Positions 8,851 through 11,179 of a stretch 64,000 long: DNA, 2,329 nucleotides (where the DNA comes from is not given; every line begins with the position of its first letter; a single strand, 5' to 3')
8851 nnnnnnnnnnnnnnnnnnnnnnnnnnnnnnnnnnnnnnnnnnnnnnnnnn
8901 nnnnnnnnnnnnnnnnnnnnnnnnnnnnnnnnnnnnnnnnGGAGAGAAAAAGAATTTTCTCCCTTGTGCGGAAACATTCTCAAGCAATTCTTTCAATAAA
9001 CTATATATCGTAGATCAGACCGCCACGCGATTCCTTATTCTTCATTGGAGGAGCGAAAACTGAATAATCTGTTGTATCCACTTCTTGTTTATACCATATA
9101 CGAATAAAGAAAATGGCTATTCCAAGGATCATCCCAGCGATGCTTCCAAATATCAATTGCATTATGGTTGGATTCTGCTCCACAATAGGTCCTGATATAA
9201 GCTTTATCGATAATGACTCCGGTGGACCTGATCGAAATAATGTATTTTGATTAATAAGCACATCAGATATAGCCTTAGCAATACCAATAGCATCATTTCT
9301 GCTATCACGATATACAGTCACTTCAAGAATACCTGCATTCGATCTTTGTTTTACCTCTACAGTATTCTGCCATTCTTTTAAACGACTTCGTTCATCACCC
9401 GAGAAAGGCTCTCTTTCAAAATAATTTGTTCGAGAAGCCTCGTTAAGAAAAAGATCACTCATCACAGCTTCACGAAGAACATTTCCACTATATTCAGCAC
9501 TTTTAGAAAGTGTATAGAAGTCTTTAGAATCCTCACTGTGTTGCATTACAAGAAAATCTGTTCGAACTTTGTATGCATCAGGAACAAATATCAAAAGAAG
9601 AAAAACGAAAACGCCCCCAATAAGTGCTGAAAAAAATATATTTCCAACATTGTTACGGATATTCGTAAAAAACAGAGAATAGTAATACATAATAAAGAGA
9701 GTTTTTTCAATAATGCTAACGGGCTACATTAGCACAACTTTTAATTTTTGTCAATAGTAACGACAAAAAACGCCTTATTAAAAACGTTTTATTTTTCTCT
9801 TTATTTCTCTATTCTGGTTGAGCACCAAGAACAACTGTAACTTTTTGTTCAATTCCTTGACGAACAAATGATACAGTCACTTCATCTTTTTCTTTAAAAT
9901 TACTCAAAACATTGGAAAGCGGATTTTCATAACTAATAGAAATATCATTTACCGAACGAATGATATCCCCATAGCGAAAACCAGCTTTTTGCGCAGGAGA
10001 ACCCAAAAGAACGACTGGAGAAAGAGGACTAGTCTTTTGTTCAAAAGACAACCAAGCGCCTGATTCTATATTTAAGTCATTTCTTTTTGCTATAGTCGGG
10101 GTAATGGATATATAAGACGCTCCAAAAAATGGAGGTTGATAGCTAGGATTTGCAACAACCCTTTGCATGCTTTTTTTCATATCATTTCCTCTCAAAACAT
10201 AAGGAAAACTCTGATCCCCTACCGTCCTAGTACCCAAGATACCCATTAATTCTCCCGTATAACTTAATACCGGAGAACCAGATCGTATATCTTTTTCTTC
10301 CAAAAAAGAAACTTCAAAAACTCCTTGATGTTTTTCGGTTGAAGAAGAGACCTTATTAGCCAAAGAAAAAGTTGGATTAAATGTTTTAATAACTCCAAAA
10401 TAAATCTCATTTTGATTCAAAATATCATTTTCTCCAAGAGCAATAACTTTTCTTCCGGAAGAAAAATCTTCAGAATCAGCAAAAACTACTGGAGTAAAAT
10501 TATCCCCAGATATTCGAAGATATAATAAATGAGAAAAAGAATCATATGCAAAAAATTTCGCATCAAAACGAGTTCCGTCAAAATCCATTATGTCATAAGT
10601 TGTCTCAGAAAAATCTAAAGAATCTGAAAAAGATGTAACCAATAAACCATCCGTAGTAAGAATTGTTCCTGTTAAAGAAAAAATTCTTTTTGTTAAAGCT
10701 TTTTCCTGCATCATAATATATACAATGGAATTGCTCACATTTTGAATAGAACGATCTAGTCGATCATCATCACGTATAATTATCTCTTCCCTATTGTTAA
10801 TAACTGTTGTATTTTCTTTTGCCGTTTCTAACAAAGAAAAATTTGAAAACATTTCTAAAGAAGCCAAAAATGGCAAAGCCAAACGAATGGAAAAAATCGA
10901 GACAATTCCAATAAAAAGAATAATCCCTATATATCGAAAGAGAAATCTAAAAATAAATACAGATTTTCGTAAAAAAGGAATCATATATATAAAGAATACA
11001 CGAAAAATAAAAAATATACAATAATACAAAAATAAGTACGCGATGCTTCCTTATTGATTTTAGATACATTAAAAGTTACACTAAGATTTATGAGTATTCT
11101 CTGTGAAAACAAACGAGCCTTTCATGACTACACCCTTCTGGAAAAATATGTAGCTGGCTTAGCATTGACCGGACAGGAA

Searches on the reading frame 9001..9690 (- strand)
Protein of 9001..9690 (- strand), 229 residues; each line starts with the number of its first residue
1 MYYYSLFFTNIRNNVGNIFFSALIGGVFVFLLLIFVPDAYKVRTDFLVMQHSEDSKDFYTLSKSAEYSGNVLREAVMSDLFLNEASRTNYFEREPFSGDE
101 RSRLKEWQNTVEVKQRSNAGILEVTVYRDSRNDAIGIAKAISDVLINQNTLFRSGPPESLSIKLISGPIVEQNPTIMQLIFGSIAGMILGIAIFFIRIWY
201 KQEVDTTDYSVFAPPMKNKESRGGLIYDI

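Call 5: search_protein_families(library=pfam, proteins=[window:9001-9690:-], max_evalue=0.01)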
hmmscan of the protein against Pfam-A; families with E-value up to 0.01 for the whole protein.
window:9001-9690:- (229 aa): 0 families

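Call 13: search_protein_families(library=ncbifam, proteins=[window:9001-9690:-], max_evalue=0.01)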
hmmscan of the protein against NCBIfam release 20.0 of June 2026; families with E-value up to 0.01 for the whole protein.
window:9001-9690:- (229 aa): 1 family
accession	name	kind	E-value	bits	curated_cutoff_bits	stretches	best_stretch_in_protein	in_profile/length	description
TIGR01006.1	polys_exp_MPA1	subfamily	1.1e-07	31.5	296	1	8-203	14-202/226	CspC family polysaccharide chain length determinant protein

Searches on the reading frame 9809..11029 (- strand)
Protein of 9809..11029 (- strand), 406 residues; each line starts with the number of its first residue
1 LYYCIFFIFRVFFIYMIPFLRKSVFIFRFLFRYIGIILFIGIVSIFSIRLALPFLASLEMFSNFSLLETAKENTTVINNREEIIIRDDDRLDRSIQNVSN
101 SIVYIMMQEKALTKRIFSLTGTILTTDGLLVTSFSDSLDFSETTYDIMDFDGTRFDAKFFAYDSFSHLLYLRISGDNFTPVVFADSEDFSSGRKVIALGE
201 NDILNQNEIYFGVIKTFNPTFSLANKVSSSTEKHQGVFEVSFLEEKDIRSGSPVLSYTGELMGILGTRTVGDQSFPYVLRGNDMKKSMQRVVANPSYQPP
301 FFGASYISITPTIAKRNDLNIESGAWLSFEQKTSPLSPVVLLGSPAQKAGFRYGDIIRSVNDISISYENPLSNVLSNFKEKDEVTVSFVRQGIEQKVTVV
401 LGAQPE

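Call 5: search_protein_families(library=pfam, proteins=[window:9809-11029:-], max_evalue=0.01)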
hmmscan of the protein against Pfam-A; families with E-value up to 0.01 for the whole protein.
window:9809-11029:- (406 aa): 3 families
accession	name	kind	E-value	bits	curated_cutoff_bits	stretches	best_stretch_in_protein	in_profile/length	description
PF13180.12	PDZ_2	-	1.2e-09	38.8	27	1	340-399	19-78/80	PDZ domain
PF13365.12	Trypsin_2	-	1.6e-08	35.8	27.6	1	120-264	2-144/144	Trypsin-like peptidase domain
PF17820.7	PDZ_6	-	1.5e-06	28.3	27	1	341-366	6-31/54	PDZ domain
